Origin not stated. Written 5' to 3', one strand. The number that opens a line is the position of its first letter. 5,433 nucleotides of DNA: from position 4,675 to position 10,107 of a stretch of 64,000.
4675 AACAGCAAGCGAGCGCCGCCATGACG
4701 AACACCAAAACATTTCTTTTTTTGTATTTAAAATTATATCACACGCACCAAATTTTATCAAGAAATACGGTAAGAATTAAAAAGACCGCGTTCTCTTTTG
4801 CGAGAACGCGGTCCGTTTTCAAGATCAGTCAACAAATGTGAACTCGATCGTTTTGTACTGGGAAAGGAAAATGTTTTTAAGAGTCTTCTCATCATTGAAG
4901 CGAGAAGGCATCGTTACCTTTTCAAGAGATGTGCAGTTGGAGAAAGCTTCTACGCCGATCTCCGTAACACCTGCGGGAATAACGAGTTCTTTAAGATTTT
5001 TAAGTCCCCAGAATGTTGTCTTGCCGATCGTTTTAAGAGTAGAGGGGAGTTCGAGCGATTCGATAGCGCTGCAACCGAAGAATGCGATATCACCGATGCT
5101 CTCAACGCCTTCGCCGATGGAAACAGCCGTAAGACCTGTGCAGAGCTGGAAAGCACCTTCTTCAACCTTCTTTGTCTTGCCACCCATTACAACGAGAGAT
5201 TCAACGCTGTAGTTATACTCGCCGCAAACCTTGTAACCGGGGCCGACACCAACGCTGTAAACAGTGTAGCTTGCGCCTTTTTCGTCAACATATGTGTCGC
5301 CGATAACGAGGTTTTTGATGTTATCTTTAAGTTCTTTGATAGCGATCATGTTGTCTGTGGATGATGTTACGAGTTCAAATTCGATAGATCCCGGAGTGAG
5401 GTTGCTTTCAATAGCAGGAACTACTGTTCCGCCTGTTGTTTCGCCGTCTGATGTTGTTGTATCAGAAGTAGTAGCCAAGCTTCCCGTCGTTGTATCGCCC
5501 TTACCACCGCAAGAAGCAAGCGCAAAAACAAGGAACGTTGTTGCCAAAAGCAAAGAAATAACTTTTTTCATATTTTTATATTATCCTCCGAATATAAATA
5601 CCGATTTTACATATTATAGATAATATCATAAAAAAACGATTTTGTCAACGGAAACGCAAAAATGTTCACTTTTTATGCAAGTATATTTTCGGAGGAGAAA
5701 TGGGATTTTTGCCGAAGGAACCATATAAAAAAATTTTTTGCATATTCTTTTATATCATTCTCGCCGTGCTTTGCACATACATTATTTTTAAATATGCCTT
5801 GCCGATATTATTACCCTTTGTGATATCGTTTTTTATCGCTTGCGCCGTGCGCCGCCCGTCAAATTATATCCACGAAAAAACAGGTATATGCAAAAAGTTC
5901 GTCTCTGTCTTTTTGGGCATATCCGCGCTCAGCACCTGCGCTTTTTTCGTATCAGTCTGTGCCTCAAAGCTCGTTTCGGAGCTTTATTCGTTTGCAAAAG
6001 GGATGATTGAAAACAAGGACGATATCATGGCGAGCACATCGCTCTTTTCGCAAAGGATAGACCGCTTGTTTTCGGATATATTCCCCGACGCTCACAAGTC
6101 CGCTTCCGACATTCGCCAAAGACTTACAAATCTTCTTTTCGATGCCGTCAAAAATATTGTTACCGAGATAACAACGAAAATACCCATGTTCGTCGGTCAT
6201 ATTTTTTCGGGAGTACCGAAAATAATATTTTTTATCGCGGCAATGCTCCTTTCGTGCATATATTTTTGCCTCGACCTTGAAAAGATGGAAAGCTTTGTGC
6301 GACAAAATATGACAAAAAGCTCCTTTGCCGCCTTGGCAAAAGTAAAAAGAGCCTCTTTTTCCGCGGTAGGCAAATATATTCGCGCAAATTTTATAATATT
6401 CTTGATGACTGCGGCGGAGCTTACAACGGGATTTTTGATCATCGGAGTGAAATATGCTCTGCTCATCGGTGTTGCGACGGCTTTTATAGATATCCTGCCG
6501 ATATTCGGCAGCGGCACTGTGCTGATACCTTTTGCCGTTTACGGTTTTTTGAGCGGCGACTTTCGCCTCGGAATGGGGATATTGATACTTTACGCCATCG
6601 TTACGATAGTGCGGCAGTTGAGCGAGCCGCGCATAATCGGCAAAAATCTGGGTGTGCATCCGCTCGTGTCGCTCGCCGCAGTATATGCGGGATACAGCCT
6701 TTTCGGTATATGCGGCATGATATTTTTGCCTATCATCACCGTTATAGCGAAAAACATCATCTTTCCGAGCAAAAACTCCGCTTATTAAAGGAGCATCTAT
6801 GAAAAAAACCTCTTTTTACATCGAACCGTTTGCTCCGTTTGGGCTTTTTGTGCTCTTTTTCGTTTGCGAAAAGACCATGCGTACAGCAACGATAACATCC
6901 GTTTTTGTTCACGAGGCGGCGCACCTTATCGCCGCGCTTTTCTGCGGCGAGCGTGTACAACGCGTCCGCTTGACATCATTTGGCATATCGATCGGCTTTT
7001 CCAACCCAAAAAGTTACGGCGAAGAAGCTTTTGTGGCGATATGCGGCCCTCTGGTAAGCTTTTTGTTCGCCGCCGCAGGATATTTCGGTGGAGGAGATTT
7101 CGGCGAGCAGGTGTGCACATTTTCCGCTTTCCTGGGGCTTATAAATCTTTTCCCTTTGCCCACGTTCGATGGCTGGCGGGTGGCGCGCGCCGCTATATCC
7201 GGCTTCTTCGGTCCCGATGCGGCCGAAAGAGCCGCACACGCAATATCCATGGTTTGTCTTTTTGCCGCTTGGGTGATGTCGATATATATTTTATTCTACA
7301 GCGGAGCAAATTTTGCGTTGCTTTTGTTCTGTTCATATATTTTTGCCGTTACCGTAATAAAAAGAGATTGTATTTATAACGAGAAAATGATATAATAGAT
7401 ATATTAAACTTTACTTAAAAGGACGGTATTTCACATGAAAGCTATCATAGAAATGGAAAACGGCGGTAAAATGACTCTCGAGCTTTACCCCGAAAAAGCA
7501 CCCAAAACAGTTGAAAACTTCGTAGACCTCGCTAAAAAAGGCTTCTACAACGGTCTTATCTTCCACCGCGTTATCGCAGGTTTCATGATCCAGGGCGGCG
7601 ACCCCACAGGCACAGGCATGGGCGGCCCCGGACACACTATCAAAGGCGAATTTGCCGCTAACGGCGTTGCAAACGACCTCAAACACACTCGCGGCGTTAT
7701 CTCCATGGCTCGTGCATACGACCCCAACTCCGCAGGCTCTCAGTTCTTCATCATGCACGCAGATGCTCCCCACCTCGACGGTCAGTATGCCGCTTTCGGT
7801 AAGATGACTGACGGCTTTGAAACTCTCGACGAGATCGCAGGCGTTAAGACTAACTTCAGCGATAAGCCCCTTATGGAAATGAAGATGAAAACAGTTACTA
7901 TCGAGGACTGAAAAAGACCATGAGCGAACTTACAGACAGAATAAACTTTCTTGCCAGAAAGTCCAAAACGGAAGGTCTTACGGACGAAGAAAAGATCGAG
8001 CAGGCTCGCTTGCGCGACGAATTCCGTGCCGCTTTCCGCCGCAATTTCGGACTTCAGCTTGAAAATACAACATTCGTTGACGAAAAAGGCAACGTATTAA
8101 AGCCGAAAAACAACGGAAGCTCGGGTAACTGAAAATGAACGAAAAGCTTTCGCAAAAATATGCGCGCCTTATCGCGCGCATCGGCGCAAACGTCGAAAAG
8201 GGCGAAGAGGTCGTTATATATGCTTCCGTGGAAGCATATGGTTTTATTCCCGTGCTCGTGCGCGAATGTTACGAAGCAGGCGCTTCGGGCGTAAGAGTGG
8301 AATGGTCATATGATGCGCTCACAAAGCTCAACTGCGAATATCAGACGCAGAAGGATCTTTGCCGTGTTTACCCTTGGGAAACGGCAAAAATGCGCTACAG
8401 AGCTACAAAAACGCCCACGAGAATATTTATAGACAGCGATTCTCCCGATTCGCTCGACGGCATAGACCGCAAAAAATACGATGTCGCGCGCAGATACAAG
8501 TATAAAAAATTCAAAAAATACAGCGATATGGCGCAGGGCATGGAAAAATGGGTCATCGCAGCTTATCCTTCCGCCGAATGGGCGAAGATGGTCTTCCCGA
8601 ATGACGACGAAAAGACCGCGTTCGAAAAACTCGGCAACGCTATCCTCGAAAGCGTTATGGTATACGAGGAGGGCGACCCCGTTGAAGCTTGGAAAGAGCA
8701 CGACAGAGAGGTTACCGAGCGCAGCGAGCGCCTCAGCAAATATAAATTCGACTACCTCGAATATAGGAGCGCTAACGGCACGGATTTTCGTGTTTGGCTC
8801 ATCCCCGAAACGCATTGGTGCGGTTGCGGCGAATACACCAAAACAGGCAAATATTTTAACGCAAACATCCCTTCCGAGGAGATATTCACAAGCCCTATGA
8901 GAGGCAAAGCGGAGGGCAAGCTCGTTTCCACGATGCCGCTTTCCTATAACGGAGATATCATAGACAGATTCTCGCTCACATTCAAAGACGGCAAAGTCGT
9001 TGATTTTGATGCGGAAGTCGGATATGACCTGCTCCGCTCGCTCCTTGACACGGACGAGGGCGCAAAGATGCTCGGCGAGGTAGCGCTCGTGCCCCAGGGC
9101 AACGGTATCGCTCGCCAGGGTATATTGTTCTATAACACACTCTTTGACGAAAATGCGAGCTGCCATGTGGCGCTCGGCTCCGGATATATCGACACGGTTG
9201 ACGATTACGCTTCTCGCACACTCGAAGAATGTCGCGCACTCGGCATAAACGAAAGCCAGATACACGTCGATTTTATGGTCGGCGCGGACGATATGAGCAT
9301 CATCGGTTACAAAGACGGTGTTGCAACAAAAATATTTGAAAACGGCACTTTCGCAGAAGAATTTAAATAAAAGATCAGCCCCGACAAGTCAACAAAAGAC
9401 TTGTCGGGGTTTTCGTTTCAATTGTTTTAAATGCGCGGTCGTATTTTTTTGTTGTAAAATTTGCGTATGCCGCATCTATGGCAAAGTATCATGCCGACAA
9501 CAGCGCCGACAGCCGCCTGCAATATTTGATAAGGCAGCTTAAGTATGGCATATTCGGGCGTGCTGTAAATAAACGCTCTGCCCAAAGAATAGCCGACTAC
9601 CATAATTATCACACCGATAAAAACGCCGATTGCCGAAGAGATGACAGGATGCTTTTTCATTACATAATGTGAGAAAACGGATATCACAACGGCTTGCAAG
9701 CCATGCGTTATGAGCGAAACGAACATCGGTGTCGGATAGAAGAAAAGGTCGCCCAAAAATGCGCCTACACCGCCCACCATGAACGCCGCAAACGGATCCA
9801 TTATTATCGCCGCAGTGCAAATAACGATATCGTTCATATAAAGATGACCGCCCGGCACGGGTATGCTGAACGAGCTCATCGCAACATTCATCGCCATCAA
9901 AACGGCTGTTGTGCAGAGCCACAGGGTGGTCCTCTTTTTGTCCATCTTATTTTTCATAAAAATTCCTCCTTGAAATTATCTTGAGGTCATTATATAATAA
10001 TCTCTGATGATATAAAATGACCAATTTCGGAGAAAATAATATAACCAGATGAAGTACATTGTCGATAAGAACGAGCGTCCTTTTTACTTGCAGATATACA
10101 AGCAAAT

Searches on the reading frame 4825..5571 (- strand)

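Call 65: search_protein_families(library=pfam, proteins=[window:4825-5571:-], max_evalue=0.001)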
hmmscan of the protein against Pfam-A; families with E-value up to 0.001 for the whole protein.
window:4825-5571:- (248 aa): 2 families
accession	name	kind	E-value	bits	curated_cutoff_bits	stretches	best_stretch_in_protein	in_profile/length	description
PF13306.12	LRR_5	-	1.1e-23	84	27.7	1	122-226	12-113/127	BspA type Leucine rich repeat region (6 copies)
PF13855.12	LRR_8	-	3.7e-06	27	27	1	157-197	14-55/61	Leucine rich repeat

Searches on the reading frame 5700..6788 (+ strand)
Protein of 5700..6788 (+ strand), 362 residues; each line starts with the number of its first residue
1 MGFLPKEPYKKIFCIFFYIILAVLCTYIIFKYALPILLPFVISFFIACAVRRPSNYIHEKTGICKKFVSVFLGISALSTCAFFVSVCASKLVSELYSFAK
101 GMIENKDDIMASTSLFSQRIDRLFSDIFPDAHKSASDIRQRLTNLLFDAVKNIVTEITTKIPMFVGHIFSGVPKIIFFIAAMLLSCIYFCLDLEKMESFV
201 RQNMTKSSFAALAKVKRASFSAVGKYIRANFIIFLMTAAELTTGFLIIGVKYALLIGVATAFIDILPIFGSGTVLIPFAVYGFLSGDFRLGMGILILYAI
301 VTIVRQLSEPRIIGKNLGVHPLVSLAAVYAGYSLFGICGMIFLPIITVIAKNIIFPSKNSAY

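Call 65: search_protein_families(library=pfam, proteins=[window:5700-6788:+], max_evalue=0.001)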
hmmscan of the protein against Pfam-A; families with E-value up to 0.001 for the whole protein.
window:5700-6788:+ (362 aa): 1 family
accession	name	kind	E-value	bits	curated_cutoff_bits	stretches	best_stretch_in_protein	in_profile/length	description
PF01594.21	AI-2E_transport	-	4.5e-42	144.8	34.3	1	15-354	3-323/327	AI-2E family transporter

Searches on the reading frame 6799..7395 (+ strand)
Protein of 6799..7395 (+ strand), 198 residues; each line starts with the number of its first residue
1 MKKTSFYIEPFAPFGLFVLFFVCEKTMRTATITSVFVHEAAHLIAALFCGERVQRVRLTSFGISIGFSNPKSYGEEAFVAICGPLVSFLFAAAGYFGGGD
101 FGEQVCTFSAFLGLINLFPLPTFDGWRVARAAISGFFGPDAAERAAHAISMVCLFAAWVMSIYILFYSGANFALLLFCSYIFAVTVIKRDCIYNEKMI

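Call 65: search_protein_families(library=pfam, proteins=[window:6799-7395:+], max_evalue=0.001)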
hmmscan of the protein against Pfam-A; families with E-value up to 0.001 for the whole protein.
window:6799-7395:+ (198 aa): 2 families
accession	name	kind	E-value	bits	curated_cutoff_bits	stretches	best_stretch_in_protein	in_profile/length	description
PF02163.28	Peptidase_M50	-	2.6e-12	47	27.2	2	107-156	168-217/221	Peptidase family M50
PF13398.12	Peptidase_M50B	-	2.2e-07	31.2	26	1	18-163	8-154/201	Peptidase M50B-like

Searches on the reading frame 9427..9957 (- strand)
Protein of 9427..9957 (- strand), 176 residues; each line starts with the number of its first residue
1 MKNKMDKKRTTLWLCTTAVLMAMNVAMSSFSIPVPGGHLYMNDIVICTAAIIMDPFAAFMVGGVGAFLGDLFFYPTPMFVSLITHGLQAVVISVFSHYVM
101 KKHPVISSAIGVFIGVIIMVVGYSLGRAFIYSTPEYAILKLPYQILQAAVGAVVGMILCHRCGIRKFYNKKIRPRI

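Call 65: search_protein_families(library=pfam, proteins=[window:9427-9957:-], max_evalue=0.001)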
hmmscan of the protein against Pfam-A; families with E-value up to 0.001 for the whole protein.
window:9427-9957:- (176 aa): 2 families
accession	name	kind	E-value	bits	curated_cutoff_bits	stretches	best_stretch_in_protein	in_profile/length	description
PF07155.17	ECF-ribofla_trS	-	3.7e-26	92.6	26.7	1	14-160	7-168/172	ECF-type riboflavin transporter, S component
PF12822.12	ECF_trnsprt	-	2.5e-07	31.3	30.7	1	15-148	4-154/169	ECF transporter, substrate-specific component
